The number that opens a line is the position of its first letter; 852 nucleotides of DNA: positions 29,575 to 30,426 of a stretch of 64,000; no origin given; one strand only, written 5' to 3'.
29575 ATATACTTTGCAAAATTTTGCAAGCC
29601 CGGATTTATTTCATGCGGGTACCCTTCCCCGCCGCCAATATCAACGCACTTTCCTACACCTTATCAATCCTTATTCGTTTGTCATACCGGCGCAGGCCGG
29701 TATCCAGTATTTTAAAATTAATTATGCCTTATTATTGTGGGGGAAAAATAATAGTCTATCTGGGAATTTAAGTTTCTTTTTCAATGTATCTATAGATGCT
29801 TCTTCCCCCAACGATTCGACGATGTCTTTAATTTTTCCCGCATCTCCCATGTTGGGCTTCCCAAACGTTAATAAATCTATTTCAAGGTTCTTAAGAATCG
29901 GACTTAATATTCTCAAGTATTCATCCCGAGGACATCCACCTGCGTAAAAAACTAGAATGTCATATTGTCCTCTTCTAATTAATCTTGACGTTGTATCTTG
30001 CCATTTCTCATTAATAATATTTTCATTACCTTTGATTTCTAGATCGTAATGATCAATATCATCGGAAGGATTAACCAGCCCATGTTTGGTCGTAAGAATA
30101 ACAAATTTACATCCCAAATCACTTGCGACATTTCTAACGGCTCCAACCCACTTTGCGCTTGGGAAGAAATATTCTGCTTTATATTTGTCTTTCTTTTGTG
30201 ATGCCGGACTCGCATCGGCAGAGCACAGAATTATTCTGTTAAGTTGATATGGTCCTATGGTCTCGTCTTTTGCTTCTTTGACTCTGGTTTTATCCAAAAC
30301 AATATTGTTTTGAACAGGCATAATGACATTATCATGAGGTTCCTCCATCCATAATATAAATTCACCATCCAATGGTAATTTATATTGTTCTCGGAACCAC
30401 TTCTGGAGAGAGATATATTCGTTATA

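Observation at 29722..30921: AT-rich orphan 399-aa gene next to the AbiE toxin-antitoxin: candidate uncharacterised defence or DNA-interacting gene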

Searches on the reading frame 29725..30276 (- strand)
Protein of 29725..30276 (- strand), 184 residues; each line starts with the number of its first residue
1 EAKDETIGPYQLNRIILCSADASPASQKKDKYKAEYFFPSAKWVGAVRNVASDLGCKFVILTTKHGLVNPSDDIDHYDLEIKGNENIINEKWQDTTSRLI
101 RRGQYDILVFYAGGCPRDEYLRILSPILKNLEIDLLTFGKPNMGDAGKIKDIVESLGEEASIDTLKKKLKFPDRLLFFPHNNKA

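Call 37: search_protein_families(library=pfam, proteins=[window:29725-30276:-], max_evalue=10)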
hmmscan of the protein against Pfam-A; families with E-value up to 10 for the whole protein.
window:29725-30276:- (184 aa): 1 family
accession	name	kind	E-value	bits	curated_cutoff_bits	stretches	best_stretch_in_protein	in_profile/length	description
PF21818.3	DUF6884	-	2.1e-08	34.8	30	1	25-130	8-116/135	Family of unknown function (DUF6884)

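Call 47: find_homologous_proteins(query=A4, max_evalue=0.001)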
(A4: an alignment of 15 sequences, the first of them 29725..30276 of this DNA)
Query A4 (15 sequences) (184 aa, profile of the alignment): 126 proteins with E <= 0.001 among 3152 candidates; the best 120 are listed.
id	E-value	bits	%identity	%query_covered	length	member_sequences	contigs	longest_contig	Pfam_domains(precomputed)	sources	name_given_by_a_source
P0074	2.0e-84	300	54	94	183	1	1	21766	PF21818.4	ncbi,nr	ncbi:MAG: hypothetical protein NTW12_10585 [Deltaproteobacteria bacterium]|nr:hypothetical protein [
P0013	4.1e-82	292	59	96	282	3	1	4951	PF21818.4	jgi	jgi:hypothetical protein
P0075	4.7e-82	292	53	93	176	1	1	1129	PF21818.4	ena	-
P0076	1.1e-81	291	47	94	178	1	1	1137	PF21818.4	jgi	jgi:hypothetical protein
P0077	1.1e-80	287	49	94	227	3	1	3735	PF21818.4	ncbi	-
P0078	1.4e-80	287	45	96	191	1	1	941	PF21818.4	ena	-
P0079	2.2e-80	286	55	95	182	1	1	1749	PF21818.4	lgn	-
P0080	5.2e-78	279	52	96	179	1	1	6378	PF21818.4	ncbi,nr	ncbi:MAG: hypothetical protein L6290_05535 [Thermodesulfovibrionales bacterium]|nr:hypothetical prot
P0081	1.0e-77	278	54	97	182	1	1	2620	PF21818.4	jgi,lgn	-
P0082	1.4e-77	277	51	94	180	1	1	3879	PF21818.4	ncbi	-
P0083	1.5e-77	277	55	95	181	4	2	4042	PF21818.4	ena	-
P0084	2.1e-77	277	47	97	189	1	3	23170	PF21818.4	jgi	-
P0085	1.2e-76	274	52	94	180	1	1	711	PF21818.4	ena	-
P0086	1.4e-76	274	50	95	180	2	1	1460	-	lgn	-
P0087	1.7e-76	274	52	95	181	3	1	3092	PF21818.4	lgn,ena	-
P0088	2.7e-76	273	47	94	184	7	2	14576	PF21818.4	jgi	jgi:hypothetical protein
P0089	3.7e-76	273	53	94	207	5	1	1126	PF21818.4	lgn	-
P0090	3.8e-76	273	52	96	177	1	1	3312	PF21818.4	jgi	jgi:hypothetical protein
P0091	4.0e-76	273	49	96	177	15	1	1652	PF21818.4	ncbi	-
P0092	9.0e-76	271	47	94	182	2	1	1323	PF21818.4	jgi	-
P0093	1.8e-75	270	49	96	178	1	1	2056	PF21818.4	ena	-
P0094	2.9e-75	270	53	93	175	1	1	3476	PF21818.4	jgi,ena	-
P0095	2.9e-75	270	46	94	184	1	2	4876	PF21818.4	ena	-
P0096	3.1e-75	270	56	93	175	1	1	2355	PF21818.4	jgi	jgi:hypothetical protein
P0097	3.3e-75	270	51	96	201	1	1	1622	PF21818.4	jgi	jgi:hypothetical protein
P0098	8.5e-75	268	46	97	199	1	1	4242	PF21818.4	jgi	jgi:hypothetical protein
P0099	9.4e-75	268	54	93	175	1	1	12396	PF21818.4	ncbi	-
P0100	9.5e-75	268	46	97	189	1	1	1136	PF21818.4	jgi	jgi:hypothetical protein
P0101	1.1e-74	268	51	94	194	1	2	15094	PF21818.4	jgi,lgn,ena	-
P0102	1.8e-74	267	46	94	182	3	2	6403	PF21818.4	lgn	-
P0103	1.9e-74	267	47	94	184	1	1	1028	PF21818.4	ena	-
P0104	2.3e-74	267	50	96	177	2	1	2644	PF21818.4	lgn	-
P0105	3.5e-74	266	50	94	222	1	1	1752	PF21818.4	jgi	jgi:hypothetical protein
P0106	4.5e-74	266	57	94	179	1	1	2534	PF21818.4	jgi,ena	-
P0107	6.5e-74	265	46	94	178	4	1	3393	PF21818.4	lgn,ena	-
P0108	6.7e-74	265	52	98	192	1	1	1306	PF21818.4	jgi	jgi:hypothetical protein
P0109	8.3e-74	265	47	94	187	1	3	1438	PF21818.4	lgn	-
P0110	1.0e-73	265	52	95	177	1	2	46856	-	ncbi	-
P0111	1.2e-73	265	49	94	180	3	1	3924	PF21818.4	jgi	jgi:hypothetical protein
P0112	1.4e-73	264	50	95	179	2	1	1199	PF21818.4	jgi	jgi:hypothetical protein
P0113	1.4e-73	264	48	96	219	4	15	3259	PF21818.4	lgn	-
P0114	1.7e-73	264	49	95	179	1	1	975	PF21818.4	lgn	-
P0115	3.7e-73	263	46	97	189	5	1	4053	PF21818.4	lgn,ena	-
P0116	4.5e-73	263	48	93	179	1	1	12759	PF21818.4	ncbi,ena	-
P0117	5.0e-73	262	52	93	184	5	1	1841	PF21818.4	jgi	-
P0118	1.1e-72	261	51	94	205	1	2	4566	PF21818.4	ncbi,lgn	-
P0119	1.3e-72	261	48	95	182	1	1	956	PF21818.4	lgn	-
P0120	1.5e-72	261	46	95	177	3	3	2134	PF21818.4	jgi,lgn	jgi:hypothetical protein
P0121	2.0e-72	260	48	95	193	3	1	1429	PF21818.4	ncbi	-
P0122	2.0e-72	260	51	95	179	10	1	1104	PF21818.4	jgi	jgi:hypothetical protein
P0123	4.7e-72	259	47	94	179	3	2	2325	PF21818.4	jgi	-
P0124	6.9e-72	259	51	95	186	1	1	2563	PF21818.4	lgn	-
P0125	1.1e-71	258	52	82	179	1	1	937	PF21818.4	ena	-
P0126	1.1e-71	258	47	94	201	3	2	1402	PF21818.4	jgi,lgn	-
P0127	1.3e-71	258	49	95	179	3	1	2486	PF21818.4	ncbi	-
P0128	1.4e-71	258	48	94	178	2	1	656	PF21818.4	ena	-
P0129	1.8e-71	257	49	95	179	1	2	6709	PF21818.4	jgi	jgi:hypothetical protein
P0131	5.2e-71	256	47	94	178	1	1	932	PF21818.4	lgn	-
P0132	6.8e-71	256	46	97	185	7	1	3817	PF21818.4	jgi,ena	-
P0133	7.7e-71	255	50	94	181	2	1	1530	PF21818.4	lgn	-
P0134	8.0e-71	255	45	97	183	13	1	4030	PF21818.4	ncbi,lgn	-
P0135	8.3e-71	255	45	94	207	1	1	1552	PF21818.4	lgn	-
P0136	8.8e-71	255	50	97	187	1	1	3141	PF21818.4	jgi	jgi:hypothetical protein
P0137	8.8e-71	255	46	98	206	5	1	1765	PF21818.4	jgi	jgi:hypothetical protein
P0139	1.0e-70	255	45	94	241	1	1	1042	PF21818.4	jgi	jgi:hypothetical protein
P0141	1.5e-70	254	47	94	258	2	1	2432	PF21818.4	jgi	-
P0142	1.6e-70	254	49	94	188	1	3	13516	PF21818.4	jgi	jgi:hypothetical protein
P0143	2.0e-70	254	50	95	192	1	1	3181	PF21818.4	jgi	jgi:hypothetical protein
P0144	2.7e-70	254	45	97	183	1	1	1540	PF21818.4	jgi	-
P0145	4.6e-70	253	46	94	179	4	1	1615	PF21818.4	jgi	jgi:hypothetical protein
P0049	4.6e-70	253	47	95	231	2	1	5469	PF21818.4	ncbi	-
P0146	5.6e-70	253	47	95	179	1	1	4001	PF21818.4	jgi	jgi:hypothetical protein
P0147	7.0e-70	252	53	94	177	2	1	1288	PF21818.4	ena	-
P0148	9.1e-70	252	51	94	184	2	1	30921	-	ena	-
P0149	1.0e-69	252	47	96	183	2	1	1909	PF21818.4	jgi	-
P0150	1.5e-69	251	46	92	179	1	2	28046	PF21818.4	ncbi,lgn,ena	-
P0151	2.1e-69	251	43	97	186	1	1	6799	PF21818.4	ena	-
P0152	5.2e-69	249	50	94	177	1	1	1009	PF21818.4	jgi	jgi:hypothetical protein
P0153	7.2e-69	249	42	96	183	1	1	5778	PF21818.4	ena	-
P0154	1.0e-68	248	46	94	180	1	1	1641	PF21818.4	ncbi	-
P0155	1.2e-68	248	45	95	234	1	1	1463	PF21818.4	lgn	-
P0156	1.6e-68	248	48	95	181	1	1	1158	PF21818.4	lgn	-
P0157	3.7e-68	247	47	95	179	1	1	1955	PF21818.4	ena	-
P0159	1.7e-67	244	45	94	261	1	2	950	PF21818.4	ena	-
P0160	2.0e-67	244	47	94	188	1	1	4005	PF21818.4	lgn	-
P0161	2.2e-67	244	45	92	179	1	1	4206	PF21818.4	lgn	-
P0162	3.3e-67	244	54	87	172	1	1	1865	PF21818.4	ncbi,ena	-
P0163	1.5e-66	241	45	95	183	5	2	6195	PF21818.4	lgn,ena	-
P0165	3.7e-66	240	44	95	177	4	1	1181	PF21818.4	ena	-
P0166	6.0e-66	239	46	91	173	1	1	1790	PF21818.4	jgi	jgi:hypothetical protein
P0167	6.7e-66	239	46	97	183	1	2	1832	PF21818.4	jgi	-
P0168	8.9e-66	239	44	96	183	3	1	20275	PF21818.4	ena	-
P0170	1.1e-64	235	43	97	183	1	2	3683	PF21818.4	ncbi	-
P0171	1.1e-64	235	47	96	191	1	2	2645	PF21818.4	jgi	jgi:hypothetical protein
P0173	2.4e-63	231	44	90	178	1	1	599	PF21818.4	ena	-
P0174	2.8e-63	231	47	92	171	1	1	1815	PF21818.4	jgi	jgi:hypothetical protein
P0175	4.6e-62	227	47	95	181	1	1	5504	PF21818.4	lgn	-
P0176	8.0e-62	226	51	79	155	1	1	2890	PF21818.4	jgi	-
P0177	1.7e-59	218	46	95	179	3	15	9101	PF21818.4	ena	-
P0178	3.2e-58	214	48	83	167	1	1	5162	PF21818.4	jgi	jgi:hypothetical protein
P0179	4.4e-56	207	42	99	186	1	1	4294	PF21818.4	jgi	jgi:hypothetical protein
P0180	4.5e-56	207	43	79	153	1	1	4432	PF21818.4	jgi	jgi:hypothetical protein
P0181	1.0e-55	206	49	74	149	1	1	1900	PF21818.4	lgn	-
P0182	3.3e-54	201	42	96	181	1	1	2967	PF21818.4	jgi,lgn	-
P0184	2.1e-49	185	52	66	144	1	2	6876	PF21818.4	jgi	jgi:hypothetical protein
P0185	5.5e-47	178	41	72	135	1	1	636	PF21818.4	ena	-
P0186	1.3e-46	176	43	72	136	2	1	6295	PF21818.4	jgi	jgi:hypothetical protein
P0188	2.6e-44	169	49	69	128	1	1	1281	PF21818.4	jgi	jgi:hypothetical protein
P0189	7.0e-44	167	55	57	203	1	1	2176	PF21818.4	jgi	jgi:hypothetical protein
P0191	9.3e-43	164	44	67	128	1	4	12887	PF21818.4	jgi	jgi:hypothetical protein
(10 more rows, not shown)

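Call 48: search_solved_structures(query=A4, max_evalue=10, show_alignments=2)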
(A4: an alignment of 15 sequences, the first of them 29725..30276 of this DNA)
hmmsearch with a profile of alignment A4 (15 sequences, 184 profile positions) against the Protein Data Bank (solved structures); distinct sequences matched with E-value up to 10: 27.
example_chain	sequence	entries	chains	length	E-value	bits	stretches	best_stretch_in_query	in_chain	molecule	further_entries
1sfl_A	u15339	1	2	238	0.098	15.3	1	69-158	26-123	3-dehydroquinate dehydratase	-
1sfj_A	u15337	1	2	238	0.11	15.1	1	69-158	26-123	3-dehydroquinate dehydratase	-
1c4a_A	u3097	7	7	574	0.35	13.5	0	55-128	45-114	PROTEIN (FE-ONLY HYDROGENASE) | PROTEIN (PERIPLASMIC HYDROGENASE 1) | Iron hydrogenase 1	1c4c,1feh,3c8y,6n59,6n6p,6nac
6sfh_A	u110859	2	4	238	0.36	13.5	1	69-158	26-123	3-dehydroquinate dehydratase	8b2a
6glz_A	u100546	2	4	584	0.36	13.5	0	55-128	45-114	Iron hydrogenase 1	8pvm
5la3_A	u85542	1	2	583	0.37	13.5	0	55-128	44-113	Iron hydrogenase 1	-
7qhf_A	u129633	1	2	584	0.37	13.5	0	55-128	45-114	Iron hydrogenase 1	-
6gly_A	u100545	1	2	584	0.37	13.5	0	55-128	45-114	Iron hydrogenase 1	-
6gm0_A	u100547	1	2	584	0.37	13.4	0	55-128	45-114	Iron hydrogenase 1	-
9rjq_A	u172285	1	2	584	0.37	13.4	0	55-128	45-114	Iron hydrogenase 1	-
4xdd_A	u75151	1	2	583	0.37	13.4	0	55-128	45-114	Iron hydrogenase 1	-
6gm1_A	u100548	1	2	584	0.37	13.4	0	55-128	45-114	Iron hydrogenase 1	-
6gm4_A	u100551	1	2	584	0.37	13.4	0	55-128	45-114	Iron hydrogenase 1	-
6gm8_A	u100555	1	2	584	0.37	13.4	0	55-128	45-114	Iron hydrogenase 1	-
8cjy_A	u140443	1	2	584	0.37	13.4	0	55-128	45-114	Iron hydrogenase 1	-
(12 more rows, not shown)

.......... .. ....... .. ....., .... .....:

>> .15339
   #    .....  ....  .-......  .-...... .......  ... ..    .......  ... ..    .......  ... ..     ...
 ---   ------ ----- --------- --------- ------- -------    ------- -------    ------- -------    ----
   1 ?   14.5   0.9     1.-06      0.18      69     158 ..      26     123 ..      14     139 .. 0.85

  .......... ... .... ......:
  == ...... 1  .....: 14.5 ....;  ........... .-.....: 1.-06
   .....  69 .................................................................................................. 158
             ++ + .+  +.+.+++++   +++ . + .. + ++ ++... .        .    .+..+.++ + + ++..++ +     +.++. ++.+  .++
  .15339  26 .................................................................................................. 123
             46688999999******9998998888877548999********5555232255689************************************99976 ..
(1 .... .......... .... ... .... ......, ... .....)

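Call 49: find_encoding_contigs(protein=P0110, flank=5000, max_places=2)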
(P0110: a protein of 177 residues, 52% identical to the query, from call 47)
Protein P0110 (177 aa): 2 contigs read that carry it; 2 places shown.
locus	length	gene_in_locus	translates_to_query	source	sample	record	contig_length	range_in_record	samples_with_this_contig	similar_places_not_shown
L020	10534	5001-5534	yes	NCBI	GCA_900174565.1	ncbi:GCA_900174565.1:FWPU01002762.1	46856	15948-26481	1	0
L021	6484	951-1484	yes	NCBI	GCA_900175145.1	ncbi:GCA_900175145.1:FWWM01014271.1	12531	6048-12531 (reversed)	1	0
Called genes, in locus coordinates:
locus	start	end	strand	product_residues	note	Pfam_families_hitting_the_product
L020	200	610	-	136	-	PF02613:Nitrate_red_del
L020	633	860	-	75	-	-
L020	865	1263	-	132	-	-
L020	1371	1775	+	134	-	PF25601:AAA_lid_14, PF02954:HTH_8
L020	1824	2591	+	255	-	PF23441:SDR, PF00106:adh_short, PF08659:KR, PF13561:adh_short_C2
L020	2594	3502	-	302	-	PF24708:Lip_C (faint), PF00561:Abhydrolase_1, PF02089:Palm_thioest (weak), PF05057:DUF676 (weak), PF24096:DUF7379 (faint), PF07819:PGAP1 (weak)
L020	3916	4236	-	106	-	PF13560:HTH_31, PF12844:HTH_19, PF13443:HTH_26 (weak), PF01381:HTH_3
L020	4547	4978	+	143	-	-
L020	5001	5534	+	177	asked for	-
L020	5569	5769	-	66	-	-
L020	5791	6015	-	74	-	PF01934:HepT-like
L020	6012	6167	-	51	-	-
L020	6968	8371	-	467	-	PF01406:tRNA-synt_1e, PF01921:tRNA-synt_1f (faint), PF09334:tRNA-synt_1g (faint), PF00133:tRNA-synt_1 (weak), PF09190:DALR_2, PF23493:CysS_C (weak)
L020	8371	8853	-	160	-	PF02542:YgbB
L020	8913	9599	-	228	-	PF01128:IspD, PF12804:NTP_transf_3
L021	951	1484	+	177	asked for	-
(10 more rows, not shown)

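Call 50: find_encoding_contigs(protein=P0148, flank=5000, max_places=2)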
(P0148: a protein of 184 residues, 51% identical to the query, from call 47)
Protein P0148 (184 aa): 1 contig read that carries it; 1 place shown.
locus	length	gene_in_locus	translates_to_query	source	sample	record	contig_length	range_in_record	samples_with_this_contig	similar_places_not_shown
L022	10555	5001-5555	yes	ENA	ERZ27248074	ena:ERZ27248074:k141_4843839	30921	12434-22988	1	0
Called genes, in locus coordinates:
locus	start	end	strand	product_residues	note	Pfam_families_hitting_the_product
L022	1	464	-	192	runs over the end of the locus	PF02777:Sod_Fe_C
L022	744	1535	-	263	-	PF00595:PDZ, PF13180:PDZ_2, PF17820:PDZ_6 (weak)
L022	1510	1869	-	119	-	PF00089:Trypsin (weak), PF13365:Trypsin_2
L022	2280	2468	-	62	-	PF13459:Fer4_15, PF13370:Fer4_13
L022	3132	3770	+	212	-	PF00528:BPD_transp_1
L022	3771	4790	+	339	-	PF00005:ABC_tran, PF02463:SMC_N (weak), PF13304:AAA_21 (faint), PF03459:TOBE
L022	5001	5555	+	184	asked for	-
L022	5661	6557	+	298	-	PF00753:Lactamase_B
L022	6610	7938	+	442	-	PF06245:DUF1015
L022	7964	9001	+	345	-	PF04015:DUF362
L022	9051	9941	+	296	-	PF04015:DUF362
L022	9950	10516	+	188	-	PF20244:DUF6599 (weak)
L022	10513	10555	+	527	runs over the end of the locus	PF12801:Fer4_5, PF00037:Fer4 (faint), PF13484:Fer4_16 (faint), PF12797:Fer4_2 (faint), PF12837:Fer4_6 (faint), PF13183:Fer4_8 (faint), PF13187:Fer4_9 (faint), PF12838:Fer4_7 (weak), +2 more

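Call 51: find_encoding_contigs(protein=P0074, flank=5000, max_places=2)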
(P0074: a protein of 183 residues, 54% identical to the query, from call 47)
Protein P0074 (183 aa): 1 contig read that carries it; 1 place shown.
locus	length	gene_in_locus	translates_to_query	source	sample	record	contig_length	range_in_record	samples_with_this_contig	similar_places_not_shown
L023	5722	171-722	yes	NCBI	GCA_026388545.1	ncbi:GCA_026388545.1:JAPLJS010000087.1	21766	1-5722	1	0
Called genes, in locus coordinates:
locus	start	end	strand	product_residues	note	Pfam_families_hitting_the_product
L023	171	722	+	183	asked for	PF21818:DUF6884 (weak)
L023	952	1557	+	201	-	-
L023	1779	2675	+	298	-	PF00899:ThiF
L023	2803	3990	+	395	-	PF06609:TRI12 (weak), PF00083:Sugar_tr, PF07690:MFS_1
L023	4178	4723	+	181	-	PF01814:Hemerythrin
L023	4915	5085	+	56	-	PF00301:Rubredoxin, PF21349:RUBY_RBDX (faint)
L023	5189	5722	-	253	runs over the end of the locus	PF03781:FGE-sulfatase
